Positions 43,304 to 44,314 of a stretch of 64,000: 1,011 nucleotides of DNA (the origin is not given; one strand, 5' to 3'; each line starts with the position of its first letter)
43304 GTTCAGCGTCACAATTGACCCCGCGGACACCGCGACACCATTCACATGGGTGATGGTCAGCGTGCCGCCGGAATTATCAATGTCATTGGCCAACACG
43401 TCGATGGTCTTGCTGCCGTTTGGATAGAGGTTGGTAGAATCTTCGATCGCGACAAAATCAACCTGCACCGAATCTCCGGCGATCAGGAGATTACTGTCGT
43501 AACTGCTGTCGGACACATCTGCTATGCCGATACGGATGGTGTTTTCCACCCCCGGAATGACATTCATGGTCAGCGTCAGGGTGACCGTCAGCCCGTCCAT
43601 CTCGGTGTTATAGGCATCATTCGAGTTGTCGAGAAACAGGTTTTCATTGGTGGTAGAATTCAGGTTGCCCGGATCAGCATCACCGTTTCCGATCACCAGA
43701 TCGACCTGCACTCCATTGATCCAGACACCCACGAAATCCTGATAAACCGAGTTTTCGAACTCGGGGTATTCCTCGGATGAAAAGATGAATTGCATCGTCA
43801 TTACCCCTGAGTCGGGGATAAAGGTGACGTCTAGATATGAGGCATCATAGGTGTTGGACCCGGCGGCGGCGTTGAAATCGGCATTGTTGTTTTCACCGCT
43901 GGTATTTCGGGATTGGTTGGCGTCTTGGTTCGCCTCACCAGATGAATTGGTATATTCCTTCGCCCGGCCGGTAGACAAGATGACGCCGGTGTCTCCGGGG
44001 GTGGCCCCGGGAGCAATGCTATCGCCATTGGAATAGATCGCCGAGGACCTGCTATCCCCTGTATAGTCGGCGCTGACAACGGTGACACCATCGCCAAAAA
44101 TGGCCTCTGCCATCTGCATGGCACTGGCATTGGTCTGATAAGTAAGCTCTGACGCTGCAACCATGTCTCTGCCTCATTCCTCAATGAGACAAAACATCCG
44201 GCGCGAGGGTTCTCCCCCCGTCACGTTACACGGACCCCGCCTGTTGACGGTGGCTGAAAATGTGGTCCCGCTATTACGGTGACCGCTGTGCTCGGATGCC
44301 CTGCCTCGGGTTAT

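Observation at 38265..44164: Two diverged 523-aa proteins in which a Hint (Hedgehog/intein) domain fills the C-terminal anchor slot of a choice-of-anchor-L-like surface head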

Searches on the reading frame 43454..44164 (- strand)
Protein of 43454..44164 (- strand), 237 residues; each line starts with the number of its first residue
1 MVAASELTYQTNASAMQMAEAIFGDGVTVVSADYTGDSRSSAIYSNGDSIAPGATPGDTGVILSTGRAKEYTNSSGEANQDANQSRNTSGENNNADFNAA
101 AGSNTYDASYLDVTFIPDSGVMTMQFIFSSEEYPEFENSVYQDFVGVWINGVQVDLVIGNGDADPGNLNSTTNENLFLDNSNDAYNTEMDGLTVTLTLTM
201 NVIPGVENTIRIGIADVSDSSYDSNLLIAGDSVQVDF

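Call 27: search_protein_representatives(protein=window:43454-44164:-)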
Query: 237 residues. Proteins with E-value up to 0.001 (for the whole library): 5885; up to 1e-10: 2257; up to 1e-30: 92. The best 150 are listed.
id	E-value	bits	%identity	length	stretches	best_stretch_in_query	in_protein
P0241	1.7e-85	302.6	68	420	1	1-235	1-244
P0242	2.1e-76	272.9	58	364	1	4-235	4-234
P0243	7.0e-75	267.9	60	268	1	9-236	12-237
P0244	2.7e-74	266.0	58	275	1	2-234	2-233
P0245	4.2e-73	262.1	59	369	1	3-218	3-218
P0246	1.3e-68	247.5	75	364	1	16-168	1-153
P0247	1.3e-67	244.2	52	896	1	2-234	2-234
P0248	5.8e-67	242.1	55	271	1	4-234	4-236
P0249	9.7e-65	234.8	51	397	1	3-237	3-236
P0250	4.7e-64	232.5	56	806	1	4-235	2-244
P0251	1.6e-63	230.8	52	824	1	1-234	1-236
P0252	3.3e-63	229.8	51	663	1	5-234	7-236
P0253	1.4e-60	221.1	52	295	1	3-221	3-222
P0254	2.4e-60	220.4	55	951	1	3-235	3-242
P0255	3.7e-60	219.8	50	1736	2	1-234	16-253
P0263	3.7e-57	210.0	51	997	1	2-235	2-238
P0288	4.2e-50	186.9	48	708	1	3-235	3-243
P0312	1.2e-41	159.3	43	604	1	11-235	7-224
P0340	5.0e-29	118.0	37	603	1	13-234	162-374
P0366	3.4e-26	108.8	39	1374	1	17-232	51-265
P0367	3.8e-26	108.6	39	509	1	17-229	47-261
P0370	5.2e-26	108.2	37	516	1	10-231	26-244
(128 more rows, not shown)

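Call 72: search_protein_families(library=pfam, proteins=[P0251, P0263, P0288, P0247, P0250, P0312, P0340, P0367, P0370, P0366], max_evalue=0.001)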
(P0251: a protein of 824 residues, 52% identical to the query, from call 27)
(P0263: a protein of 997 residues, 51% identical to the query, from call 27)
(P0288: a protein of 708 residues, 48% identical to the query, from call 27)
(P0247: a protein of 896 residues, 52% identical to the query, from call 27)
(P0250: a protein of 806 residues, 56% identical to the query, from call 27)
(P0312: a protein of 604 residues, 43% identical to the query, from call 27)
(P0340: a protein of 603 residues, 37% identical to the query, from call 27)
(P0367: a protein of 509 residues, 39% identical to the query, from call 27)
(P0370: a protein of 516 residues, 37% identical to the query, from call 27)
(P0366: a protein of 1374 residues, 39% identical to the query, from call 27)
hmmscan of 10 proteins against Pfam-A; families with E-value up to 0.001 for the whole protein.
P0251 (824 aa): 3 families
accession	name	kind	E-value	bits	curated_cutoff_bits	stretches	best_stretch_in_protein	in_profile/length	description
PF13403.11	Hint_2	-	2e-51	174.6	28.4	1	635-773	1-146/147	Hint domain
PF00353.25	HemolysinCabind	-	3.7e-30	103.9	23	6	401-435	2-36/36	RTX calcium-binding nonapeptide repeat (4 copies)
PF17963.7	Big_9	-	2.5e-08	35.1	23.6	1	240-331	5-86/89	Bacterial Ig domain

P0263 (997 aa): 2 families
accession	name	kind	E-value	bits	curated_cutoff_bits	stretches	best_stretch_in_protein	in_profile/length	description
PF00353.25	HemolysinCabind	-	8.1e-61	201.9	23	11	676-710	2-36/36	RTX calcium-binding nonapeptide repeat (4 copies)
PF13403.11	Hint_2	-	5.3e-53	179.8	28.4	1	805-950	2-146/147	Hint domain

P0288 (708 aa): 2 families
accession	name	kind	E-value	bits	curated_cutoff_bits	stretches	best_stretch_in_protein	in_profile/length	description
PF13403.11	Hint_2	-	2.7e-51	174.2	28.4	1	516-654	1-146/147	Hint domain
PF00353.25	HemolysinCabind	-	3.7e-11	43.2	23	2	402-435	1-34/36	RTX calcium-binding nonapeptide repeat (4 copies)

P0247 (896 aa): 2 families
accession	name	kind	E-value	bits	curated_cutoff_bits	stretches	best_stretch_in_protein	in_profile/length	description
PF00353.25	HemolysinCabind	-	8.5e-49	163.5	23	9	631-666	1-36/36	RTX calcium-binding nonapeptide repeat (4 copies)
PF17963.7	Big_9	-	6.9e-12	46.5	23.6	2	339-431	6-88/89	Bacterial Ig domain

P0250 (806 aa): 2 families
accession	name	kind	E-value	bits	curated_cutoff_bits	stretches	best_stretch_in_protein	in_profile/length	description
PF00353.25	HemolysinCabind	-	8.3e-60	198.7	23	9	516-550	2-36/36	RTX calcium-binding nonapeptide repeat (4 copies)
PF17963.7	Big_9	-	0.00013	23.2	23.6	1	247-342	5-88/89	Bacterial Ig domain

P0312 (604 aa): 1 family
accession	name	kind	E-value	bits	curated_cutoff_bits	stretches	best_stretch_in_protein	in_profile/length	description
PF00353.25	HemolysinCabind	-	4.2e-48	161.3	23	6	415-450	1-36/36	RTX calcium-binding nonapeptide repeat (4 copies)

P0340 (603 aa): 3 families
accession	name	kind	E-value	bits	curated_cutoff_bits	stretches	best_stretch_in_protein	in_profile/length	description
PF09479.16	Flg_new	-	3.6e-15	56.3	27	2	450-519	1-65/65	Listeria-Bacteroides repeat domain (List_Bact_rpt)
PF18998.6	Flg_new_2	-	1.6e-07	31.6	23.6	0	457-500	7-47/73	Divergent InlB B-repeat domain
PF00746.26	Gram_pos_anchor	-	1e-05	25.8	20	1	559-591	3-35/43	LPXTG cell wall anchor motif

P0367 (509 aa): 4 families
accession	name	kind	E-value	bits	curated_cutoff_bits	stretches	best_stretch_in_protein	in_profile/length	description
PF17963.7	Big_9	-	1.2e-33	116.2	23.6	2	360-442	4-89/89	Bacterial Ig domain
PF17892.7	Cadherin_5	-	6.8e-21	74.4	26.5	2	375-444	22-98/98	Cadherin-like domain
PF17803.7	Cadherin_4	-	2.3e-09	38.1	25.1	2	268-317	11-65/71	Bacterial cadherin-like domain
PF19076.6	CshA_repeat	-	1.2e-07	32.8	27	1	363-443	28-103/103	Surface adhesin CshA repetitive domain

P0370 (516 aa): 7 families
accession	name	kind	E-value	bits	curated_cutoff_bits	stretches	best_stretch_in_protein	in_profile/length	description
PF22544.2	HYDIN_VesB_CFA65-like_Ig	-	1.9e-16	60.5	25.5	2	264-352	1-91/100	HYDIN/CFA65/VesB-like, Ig-like domain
PF07610.17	DUF1573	-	8.9e-13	48.5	26.1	2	270-361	5-97/98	Protein of unknown function (DUF1573)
PF15780.11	ASH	-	1.4e-12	48.1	27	2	270-349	11-93/98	Abnormal spindle-like microcephaly-assoc'd, ASPM-SPD-2-Hydin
PF18203.6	IPTL-CTERM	-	1.8e-07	31.3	20.8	1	487-512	3-28/28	IPTL-CTERM motif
PF24770.2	Ig-CFAP74_2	-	4.1e-06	27.8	27.4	0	384-407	7-30/185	CFAP74 second Ig-like domain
PF12371.14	TMEM131_like_N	-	7e-05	23.4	28.8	0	384-407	7-31/84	Transmembrane protein 131-like N-terminal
PF22073.2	Cep192_D4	-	0.00026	21.6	35.5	0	264-301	2-39/112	Cep192 domain 4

P0366 (1374 aa): 9 families
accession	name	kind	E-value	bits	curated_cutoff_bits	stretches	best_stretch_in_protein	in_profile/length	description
PF16403.11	Bact_surface_Ig-like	-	4.6e-17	62.3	27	1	728-795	1-66/71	Bacterial surface protein, Ig-like domain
PF20578.4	aBig_2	-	2.8e-12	46.7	27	1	970-1065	4-88/89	Atrophied bacterial Ig domain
PF17936.7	Big_6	-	2.4e-11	44.2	27.6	1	565-634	13-81/83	Bacterial Ig domain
PF17210.9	SdrD_B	-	9e-08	32.7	29.7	1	904-948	23-66/112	SdrD B-like domain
PF11974.14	bMG3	-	4e-07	30.4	34.9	0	890-946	13-74/103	Bacterial alpha-2-macroglobulin MG3 domain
PF13620.12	CarboxypepD_reg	-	1.5e-06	28.8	32.3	1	903-946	12-54/82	Carboxypeptidase regulatory-like domain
PF07532.17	Big_4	-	5.8e-06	26.2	22.1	1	373-431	4-55/59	Bacterial Ig-like domain (group 4)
PF19077.6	Big_13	-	7.3e-05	23.6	27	1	659-723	33-102/102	Bacterial Ig-like domain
PF00746.26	Gram_pos_anchor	-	0.00038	20.8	20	1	1335-1372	5-42/43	LPXTG cell wall anchor motif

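Call 73: search_protein_families(library=ncbifam, proteins=[P0251, P0263, P0288, P0247, P0250, P0312, P0340, P0367, P0370, P0366], max_evalue=0.01)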
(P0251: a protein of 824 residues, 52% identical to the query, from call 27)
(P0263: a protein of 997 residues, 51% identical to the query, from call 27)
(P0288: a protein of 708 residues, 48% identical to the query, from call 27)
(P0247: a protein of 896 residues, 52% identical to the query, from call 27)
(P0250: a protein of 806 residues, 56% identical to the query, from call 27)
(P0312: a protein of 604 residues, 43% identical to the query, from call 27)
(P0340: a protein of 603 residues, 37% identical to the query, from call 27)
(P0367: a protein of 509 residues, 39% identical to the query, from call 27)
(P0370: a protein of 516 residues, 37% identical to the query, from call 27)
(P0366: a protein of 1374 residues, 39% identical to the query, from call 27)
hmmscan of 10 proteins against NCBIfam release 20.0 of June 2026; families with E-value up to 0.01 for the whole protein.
P0251 (824 aa): 7 families
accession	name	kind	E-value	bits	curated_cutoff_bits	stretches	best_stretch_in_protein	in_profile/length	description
NF038133.1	choice_anch_L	domain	5.3e-54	183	27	1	17-235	2-219/219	choice-of-anchor L domain-containing protein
NF033943.0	RTX_toxin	subfamily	2.2e-16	59.2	1000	2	374-499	674-800/930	RTX family hemolysin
NF033203.1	entero_EhxA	exception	8.4e-16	57.3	2000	1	374-498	707-831/997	enterohemolysin EhxA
NF046115.1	Ca_rpt_SMc04171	equivalog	4.6e-11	42.6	625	2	465-565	274-376/574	SMc04171 family calcium-binding repeat protein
NF035945.1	Zn_serralysin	subfamily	7.5e-07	28.7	500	2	410-453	324-367/462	serralysin family metalloprotease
NF050046.1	PueAB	exception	1.3e-06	27.2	670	1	441-507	487-555/616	polyurethane esterase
NF053766.1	ZapA_metallo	exception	1.9e-05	23.9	940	2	410-456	335-381/483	ZapA family metalloprotease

P0263 (997 aa): 7 families
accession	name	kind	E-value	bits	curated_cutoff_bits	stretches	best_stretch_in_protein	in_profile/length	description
NF038133.1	choice_anch_L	domain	3.9e-53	180.1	27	1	18-235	3-218/219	choice-of-anchor L domain-containing protein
NF033943.0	RTX_toxin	subfamily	3.3e-36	124.9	1000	4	645-757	688-801/930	RTX family hemolysin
NF033203.1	entero_EhxA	exception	7.6e-27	93.8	2000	4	437-542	736-847/997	enterohemolysin EhxA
NF046115.1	Ca_rpt_SMc04171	equivalog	7.7e-24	84.7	625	2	420-663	252-487/574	SMc04171 family calcium-binding repeat protein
NF035945.1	Zn_serralysin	subfamily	4.6e-11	42.6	500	3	461-505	323-367/462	serralysin family metalloprotease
NF053766.1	ZapA_metallo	exception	1.4e-09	37.5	940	2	667-718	335-386/483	ZapA family metalloprotease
NF050046.1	PueAB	exception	2.6e-09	36.1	670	2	639-684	373-418/616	polyurethane esterase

P0288 (708 aa): 4 families
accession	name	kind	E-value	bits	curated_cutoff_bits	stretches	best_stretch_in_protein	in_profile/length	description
NF038133.1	choice_anch_L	domain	9.7e-50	169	27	1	17-241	2-219/219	choice-of-anchor L domain-containing protein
NF050046.1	PueAB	exception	0.0017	16.8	670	1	402-449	373-421/616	polyurethane esterase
NF033943.0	RTX_toxin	subfamily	0.0023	16.2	1000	1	380-466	687-788/930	RTX family hemolysin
NF035945.1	Zn_serralysin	subfamily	0.0025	17.1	500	1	384-431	323-370/462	serralysin family metalloprotease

P0247 (896 aa): 8 families
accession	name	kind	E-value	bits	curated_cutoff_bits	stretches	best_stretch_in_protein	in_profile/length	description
NF038133.1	choice_anch_L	domain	7.4e-47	159.6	27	1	17-230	2-216/219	choice-of-anchor L domain-containing protein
NF046115.1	Ca_rpt_SMc04171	equivalog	7.4e-44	150.8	625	4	579-799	256-487/574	SMc04171 family calcium-binding repeat protein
NF033943.0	RTX_toxin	subfamily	9.2e-39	133.3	1000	3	733-876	694-847/930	RTX family hemolysin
NF033203.1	entero_EhxA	exception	1.7e-29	102.6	2000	3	568-695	706-833/997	enterohemolysin EhxA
NF052454.1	BtaGlycanEglC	equivalog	6.6e-25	87.9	700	3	501-630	29-159/459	endo-1,3-1,4-beta-glycanase EglC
NF035945.1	Zn_serralysin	subfamily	2.1e-23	83.2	500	6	785-854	324-398/462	serralysin family metalloprotease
NF050046.1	PueAB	exception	1.6e-17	63.2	670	3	792-895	508-615/616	polyurethane esterase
NF053766.1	ZapA_metallo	exception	1.7e-17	63.7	940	5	613-667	334-388/483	ZapA family metalloprotease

P0250 (806 aa): 9 families
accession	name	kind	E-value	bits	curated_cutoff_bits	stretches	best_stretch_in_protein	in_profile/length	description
NF033943.0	RTX_toxin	subfamily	9.4e-49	166.4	1000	3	488-608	682-803/930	RTX family hemolysin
NF038133.1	choice_anch_L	domain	4.3e-48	163.6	27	1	15-241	2-218/219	choice-of-anchor L domain-containing protein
NF046115.1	Ca_rpt_SMc04171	equivalog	1e-38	133.8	625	4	287-566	209-487/574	SMc04171 family calcium-binding repeat protein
NF052454.1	BtaGlycanEglC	equivalog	2.2e-33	115.8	700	3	397-529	14-145/459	endo-1,3-1,4-beta-glycanase EglC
NF033203.1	entero_EhxA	exception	1.2e-32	113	2000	3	481-609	708-836/997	enterohemolysin EhxA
NF035945.1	Zn_serralysin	subfamily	4.9e-31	108.4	500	6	695-767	324-401/462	serralysin family metalloprotease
NF053766.1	ZapA_metallo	exception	1.1e-26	94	940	4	551-615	334-398/483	ZapA family metalloprotease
NF050046.1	PueAB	exception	3e-21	75.5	670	3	377-550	371-544/616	polyurethane esterase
NF051884.1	ProteaseSapA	equivalog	2.4e-05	23.2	1200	0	356-433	284-361/644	protease SapA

P0312 (604 aa): 8 families
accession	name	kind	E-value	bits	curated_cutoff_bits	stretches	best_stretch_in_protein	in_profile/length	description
NF038133.1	choice_anch_L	domain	3.2e-41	141.2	27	1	15-220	4-217/219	choice-of-anchor L domain-containing protein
NF033943.0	RTX_toxin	subfamily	7.7e-40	136.9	1000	2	415-555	691-827/930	RTX family hemolysin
NF046115.1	Ca_rpt_SMc04171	equivalog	4.5e-36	125.1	625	5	405-477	417-489/574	SMc04171 family calcium-binding repeat protein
NF033203.1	entero_EhxA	exception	3e-28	98.5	2000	2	321-431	720-830/997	enterohemolysin EhxA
NF053766.1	ZapA_metallo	exception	1.4e-19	70.5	940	4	470-552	335-417/483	ZapA family metalloprotease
NF035945.1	Zn_serralysin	subfamily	5.6e-18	65.4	500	2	478-557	323-402/462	serralysin family metalloprotease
NF052454.1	BtaGlycanEglC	equivalog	1.7e-09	37.1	700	1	493-602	110-208/459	endo-1,3-1,4-beta-glycanase EglC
NF050046.1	PueAB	exception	1.6e-08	33.4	670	2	470-548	492-564/616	polyurethane esterase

P0340 (603 aa): 5 families
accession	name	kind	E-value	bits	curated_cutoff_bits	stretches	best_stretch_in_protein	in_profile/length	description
NF038133.1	choice_anch_L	domain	1.5e-75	253.5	27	1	166-373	2-219/219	choice-of-anchor L domain-containing protein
TIGR01167.1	LPXTG_anchor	domain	1.2e-06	28.9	15.9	1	564-596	1-32/34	LPXTG cell wall anchor domain-containing protein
NF053819.1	EF0750_LPXTG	subfamily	2.8e-06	27.8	47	1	537-596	51-104/105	EF2685/EF0750 family sortase-dependent surface protein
NF052328.1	NeuramTDE0471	equivalog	0.00087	18.1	900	0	457-530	53-126/538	neuraminidase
NF008871.0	PRK11907.1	equivalog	0.0086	14.2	1266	1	545-591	763-809/814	bifunctional 2',3'-cyclic-nucleotide 2'-phosphodiesterase/3'-nucleotidase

P0367 (509 aa): 5 families
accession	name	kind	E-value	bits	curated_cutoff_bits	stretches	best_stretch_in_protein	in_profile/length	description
NF038133.1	choice_anch_L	domain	2.5e-65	220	27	1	48-264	3-218/219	choice-of-anchor L domain-containing protein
NF012211.1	tand_rpt_95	domain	2.3e-26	91.6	90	2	378-445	14-86/98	tandem-95 repeat protein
TIGR04225.1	CshA_fibril_rpt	repeat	3.2e-09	37.5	60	1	378-443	39-104/104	fibrillar adhesin CshA-type repeat protein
NF038111.1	rhom_dep_M36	equivalog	0.00021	18.8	1700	1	268-365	1184-1286/1315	rhombosortase-dependent M36 family metallopeptidase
TIGR04212.1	GlyGly_RbtA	equivalog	0.0035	15.7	295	0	390-452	510-573/605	rhombotarget A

P0370 (516 aa): 5 families
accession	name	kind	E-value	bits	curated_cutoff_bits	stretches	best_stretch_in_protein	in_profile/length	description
NF038133.1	choice_anch_L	domain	5e-76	255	27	1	33-246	2-219/219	choice-of-anchor L domain-containing protein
NF012200.0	choice_anch_D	domain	1.9e-31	108.8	45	2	261-351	8-108/108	choice-of-anchor D domain-containing protein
NF041425.1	OS_HP2_seleno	subfamily_domain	2.3e-12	47.1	100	2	274-362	7-97/98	OS_HP2 family (seleno)protein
TIGR04174.1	IPTL_CTERM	subfamily_domain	3.9e-11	42.9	20.5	1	487-512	1-26/27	IPTL-CTERM sorting domain-containing protein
NF033207.2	midcut_by_XrtH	subfamily_domain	5e-06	26.7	45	1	479-515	30-65/175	midcut-by-XrtH protein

P0366 (1374 aa): 6 families
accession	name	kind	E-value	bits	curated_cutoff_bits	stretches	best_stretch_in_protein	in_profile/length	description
NF038133.1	choice_anch_L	domain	7.5e-69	231.5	27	1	51-266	2-219/219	choice-of-anchor L domain-containing protein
NF033510.3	Ca_tandemer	repeat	8e-10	39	50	2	637-709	10-91/96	Ca2+-stabilized repeat-containing adhesin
NF058670.1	sorting_LPXTATN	domain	1.9e-09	37.7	32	1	1339-1370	1-32/32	LPxTATN C-terminal sorting signal domain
NF058648.1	ECF_sub_HI1622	equivalog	4e-05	23.7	100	0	907-945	41-79/180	NikL family nickel/cobalt ECF transporter subunit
NF053819.1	EF0750_LPXTG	subfamily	0.0021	18.5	47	1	1313-1370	46-105/105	EF2685/EF0750 family sortase-dependent surface protein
TIGR01167.1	LPXTG_anchor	domain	0.0027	18.3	15.9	1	1338-1372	1-34/34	LPXTG cell wall anchor domain-containing protein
